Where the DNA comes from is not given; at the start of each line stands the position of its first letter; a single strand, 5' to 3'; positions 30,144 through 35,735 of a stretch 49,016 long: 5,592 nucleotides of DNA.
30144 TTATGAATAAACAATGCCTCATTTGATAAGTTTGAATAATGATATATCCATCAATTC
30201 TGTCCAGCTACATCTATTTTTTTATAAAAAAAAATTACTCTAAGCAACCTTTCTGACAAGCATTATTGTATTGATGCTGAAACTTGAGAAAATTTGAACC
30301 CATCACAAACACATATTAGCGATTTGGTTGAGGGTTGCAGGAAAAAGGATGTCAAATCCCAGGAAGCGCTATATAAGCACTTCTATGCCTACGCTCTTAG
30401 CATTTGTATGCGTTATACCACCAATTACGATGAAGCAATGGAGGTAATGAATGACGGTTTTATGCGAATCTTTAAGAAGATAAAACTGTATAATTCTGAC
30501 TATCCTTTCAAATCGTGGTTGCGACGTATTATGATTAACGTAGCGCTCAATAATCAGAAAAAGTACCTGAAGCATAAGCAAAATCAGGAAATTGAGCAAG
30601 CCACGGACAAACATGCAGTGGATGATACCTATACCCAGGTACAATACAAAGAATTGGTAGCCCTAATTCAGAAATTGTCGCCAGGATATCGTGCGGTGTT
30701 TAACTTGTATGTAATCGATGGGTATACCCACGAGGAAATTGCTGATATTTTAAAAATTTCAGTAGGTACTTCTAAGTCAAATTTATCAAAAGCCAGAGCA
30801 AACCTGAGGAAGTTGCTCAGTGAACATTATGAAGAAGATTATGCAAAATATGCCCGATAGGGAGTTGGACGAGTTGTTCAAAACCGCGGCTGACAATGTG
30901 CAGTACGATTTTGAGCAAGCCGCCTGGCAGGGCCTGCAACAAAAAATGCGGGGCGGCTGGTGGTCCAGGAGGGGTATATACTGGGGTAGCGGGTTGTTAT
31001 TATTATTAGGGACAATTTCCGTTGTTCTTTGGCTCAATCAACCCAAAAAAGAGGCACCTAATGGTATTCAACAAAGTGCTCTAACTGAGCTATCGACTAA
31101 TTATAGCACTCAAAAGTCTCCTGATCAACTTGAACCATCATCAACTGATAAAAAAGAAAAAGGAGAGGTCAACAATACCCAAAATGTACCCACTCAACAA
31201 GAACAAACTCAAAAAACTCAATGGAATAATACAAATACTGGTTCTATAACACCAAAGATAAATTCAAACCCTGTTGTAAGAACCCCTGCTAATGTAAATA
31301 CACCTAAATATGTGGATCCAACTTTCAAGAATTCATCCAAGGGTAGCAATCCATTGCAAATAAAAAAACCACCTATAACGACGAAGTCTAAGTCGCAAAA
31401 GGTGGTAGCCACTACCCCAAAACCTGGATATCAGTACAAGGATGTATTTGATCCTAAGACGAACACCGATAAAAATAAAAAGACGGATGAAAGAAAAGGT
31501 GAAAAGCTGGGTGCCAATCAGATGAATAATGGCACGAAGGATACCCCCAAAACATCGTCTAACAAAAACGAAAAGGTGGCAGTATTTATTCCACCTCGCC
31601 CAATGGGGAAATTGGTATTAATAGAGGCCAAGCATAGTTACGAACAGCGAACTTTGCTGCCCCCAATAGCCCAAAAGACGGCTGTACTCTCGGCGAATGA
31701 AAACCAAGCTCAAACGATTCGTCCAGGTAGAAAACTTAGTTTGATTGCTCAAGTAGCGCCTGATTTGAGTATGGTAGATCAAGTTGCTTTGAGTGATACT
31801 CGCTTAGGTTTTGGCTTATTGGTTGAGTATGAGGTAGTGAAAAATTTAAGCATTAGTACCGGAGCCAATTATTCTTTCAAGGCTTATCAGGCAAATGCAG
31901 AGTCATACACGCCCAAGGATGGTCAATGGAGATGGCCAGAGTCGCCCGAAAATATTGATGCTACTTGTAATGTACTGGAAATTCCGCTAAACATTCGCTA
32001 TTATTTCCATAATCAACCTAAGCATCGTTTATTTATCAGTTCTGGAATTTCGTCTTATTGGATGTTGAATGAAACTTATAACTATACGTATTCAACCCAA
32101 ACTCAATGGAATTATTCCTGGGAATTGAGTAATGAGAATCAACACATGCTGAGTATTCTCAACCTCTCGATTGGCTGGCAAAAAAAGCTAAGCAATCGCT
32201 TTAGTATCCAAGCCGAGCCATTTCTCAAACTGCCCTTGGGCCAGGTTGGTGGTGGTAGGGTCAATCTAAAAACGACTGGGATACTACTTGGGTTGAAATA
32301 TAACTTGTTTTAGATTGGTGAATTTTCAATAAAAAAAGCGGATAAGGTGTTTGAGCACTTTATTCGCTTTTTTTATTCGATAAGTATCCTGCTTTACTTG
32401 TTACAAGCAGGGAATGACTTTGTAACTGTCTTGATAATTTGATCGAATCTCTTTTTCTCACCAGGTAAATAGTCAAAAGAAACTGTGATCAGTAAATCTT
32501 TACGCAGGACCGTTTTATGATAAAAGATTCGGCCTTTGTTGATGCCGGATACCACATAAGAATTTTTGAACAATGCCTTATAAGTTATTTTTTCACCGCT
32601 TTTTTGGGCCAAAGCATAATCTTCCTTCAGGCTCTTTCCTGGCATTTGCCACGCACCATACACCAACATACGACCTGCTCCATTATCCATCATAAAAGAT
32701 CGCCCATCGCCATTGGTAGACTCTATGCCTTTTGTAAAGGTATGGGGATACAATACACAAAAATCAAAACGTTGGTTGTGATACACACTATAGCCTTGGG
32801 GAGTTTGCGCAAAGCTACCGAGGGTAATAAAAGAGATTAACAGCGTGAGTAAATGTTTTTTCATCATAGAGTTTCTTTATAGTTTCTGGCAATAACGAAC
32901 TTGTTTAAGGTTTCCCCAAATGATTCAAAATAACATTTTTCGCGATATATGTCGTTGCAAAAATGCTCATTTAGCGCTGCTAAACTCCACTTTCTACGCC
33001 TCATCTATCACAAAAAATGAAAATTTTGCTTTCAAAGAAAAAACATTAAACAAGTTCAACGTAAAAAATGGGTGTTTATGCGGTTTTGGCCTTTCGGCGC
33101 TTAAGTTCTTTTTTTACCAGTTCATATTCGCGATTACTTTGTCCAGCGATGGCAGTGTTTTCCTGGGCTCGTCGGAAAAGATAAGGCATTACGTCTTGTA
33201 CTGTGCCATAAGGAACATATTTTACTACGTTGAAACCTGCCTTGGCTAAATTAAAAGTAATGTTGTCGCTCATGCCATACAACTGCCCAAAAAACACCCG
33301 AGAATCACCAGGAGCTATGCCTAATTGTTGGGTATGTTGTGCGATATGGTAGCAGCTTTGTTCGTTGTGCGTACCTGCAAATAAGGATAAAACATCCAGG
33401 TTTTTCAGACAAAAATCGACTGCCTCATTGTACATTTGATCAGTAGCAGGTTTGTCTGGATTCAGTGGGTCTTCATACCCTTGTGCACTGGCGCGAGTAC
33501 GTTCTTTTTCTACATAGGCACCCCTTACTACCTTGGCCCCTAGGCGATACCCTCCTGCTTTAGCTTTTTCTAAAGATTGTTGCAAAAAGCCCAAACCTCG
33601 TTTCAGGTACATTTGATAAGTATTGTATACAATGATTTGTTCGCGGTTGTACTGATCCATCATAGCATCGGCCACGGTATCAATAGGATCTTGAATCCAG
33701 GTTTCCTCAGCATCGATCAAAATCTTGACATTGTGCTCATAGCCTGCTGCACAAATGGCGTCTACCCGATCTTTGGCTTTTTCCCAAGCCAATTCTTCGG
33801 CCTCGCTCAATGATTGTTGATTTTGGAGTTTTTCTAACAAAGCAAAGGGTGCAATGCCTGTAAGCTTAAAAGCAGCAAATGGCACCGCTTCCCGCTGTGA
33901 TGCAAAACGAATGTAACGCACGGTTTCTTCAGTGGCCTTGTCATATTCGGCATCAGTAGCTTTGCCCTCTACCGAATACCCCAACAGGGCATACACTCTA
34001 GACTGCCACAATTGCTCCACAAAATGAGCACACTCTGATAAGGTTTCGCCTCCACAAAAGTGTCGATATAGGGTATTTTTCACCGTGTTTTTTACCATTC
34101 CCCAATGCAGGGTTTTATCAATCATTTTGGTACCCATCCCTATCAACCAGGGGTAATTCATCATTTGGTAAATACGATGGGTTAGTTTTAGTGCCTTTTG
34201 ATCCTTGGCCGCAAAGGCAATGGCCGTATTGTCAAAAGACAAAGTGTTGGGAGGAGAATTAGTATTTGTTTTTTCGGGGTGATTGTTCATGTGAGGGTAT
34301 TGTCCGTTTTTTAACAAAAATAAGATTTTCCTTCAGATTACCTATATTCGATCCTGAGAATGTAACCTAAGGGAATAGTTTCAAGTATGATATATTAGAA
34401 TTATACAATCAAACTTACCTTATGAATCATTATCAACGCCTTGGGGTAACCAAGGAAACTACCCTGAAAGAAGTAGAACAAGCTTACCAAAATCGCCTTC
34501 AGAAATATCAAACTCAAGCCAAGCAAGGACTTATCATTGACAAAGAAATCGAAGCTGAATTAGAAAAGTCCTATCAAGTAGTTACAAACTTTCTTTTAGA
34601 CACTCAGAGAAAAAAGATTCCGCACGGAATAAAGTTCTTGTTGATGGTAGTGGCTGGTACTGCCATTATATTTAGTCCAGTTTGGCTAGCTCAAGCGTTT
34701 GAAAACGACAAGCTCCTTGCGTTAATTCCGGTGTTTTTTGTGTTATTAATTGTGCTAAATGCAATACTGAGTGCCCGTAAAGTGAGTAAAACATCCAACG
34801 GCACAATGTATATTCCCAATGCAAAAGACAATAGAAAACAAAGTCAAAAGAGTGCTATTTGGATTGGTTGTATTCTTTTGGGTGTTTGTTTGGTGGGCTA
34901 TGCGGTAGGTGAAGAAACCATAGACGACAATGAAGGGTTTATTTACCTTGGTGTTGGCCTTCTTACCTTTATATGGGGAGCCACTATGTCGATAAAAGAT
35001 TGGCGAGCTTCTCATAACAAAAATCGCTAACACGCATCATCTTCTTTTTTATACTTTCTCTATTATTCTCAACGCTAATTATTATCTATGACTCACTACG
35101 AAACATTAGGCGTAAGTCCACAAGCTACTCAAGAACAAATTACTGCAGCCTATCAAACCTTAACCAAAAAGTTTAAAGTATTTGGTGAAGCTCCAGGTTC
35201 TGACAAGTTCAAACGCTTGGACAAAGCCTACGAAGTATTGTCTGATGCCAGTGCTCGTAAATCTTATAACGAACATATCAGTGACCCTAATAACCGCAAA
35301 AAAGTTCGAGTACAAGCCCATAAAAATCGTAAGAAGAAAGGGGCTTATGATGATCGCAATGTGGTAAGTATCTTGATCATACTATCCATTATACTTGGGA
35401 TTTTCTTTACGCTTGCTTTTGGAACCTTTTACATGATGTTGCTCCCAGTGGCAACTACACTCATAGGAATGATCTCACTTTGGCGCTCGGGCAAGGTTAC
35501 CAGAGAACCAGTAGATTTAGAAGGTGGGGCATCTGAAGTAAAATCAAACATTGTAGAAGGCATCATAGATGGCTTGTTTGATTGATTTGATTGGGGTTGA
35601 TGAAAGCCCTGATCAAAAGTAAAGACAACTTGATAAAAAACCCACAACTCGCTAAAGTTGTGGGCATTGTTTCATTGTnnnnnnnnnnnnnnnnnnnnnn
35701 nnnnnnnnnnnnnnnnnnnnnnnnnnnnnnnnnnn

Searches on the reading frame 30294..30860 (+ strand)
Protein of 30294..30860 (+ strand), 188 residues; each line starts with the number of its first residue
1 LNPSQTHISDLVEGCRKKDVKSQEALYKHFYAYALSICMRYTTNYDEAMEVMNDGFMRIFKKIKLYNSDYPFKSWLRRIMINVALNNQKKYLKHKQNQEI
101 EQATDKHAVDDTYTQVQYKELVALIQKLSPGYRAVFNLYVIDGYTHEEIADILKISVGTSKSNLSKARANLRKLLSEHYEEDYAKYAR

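Call 25: search_protein_families(library=pfam, proteins=[window:30294-30860:+], max_evalue=0.001)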
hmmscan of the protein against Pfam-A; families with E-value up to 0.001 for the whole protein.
window:30294-30860:+ (188 aa): 4 families
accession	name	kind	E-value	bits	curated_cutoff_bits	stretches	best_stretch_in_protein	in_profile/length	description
PF08281.18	Sigma70_r4_2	-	2.1e-16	59.7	25.7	1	120-171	3-54/54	Sigma-70, region 4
PF04542.20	Sigma70_r2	-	7.9e-11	42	24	1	26-87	1-64/71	Sigma-70 region 2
PF07638.17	Sigma70_ECF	-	5.4e-09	36.6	21.1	1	52-175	53-183/185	ECF sigma factor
PF04545.22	Sigma70_r4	-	2.4e-08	33.8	24.1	1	125-173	2-50/50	Sigma-70, region 4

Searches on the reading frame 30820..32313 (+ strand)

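Call 25: search_protein_families(library=pfam, proteins=[window:30820-32313:+], max_evalue=0.001)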
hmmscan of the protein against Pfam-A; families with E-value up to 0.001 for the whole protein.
window:30820-32313:+ (497 aa): 2 families
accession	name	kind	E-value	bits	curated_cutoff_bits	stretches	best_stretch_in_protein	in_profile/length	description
PF13568.12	OMP_b-brl_2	-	5.6e-07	30.2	27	1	326-454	37-155/175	Outer membrane protein beta-barrel domain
PF13505.12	OMP_b-brl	-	9.5e-05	23.1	28.7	1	288-494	7-173/175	Outer membrane protein beta-barrel domain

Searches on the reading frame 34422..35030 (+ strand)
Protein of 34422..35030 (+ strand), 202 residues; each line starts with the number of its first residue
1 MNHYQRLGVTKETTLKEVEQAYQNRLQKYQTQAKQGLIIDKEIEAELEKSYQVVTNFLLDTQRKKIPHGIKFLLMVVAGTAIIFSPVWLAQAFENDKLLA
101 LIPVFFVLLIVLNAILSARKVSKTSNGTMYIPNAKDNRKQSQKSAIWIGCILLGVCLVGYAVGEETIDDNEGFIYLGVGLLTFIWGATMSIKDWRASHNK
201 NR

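Call 25: search_protein_families(library=pfam, proteins=[window:34422-35030:+], max_evalue=0.001)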
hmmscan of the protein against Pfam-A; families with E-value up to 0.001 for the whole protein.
window:34422-35030:+ (202 aa): 1 family
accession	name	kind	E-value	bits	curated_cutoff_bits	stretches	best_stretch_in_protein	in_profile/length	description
PF07695.17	7TMR-DISM_7TM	-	0.00085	19.7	29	0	57-121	87-151/205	7TM diverse intracellular signalling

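Call 68: search_protein_families(library=ncbifam, proteins=[window:34422-35030:+], max_evalue=0.01)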
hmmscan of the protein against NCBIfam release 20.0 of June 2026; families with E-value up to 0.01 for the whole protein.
window:34422-35030:+ (202 aa): 1 family
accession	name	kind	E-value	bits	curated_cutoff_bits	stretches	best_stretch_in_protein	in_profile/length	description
TIGR01620.2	hyp_HI0043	subfamily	0.0033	17.1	160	0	23-117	14-111/329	TIGR01620 family protein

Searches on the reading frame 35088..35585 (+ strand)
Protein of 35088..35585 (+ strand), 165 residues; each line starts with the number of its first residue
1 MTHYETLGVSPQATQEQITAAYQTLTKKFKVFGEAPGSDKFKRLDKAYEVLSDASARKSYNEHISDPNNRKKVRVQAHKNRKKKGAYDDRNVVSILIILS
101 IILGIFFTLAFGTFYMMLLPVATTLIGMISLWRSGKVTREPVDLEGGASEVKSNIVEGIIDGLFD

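Call 26: search_protein_families(library=pfam, proteins=[window:35088-35585:+], max_evalue=0.001)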
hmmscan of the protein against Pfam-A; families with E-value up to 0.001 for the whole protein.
window:35088-35585:+ (165 aa): 2 families
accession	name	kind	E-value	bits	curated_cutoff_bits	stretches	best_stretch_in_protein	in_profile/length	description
PF00226.36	DnaJ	-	1.8e-13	50.8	27.8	1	2-61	1-63/63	DnaJ domain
PF20990.2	DUF2207_C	-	0.00058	20.1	33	1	57-138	108-189/247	Predicted membrane protein (DUF2207) C-terminal domain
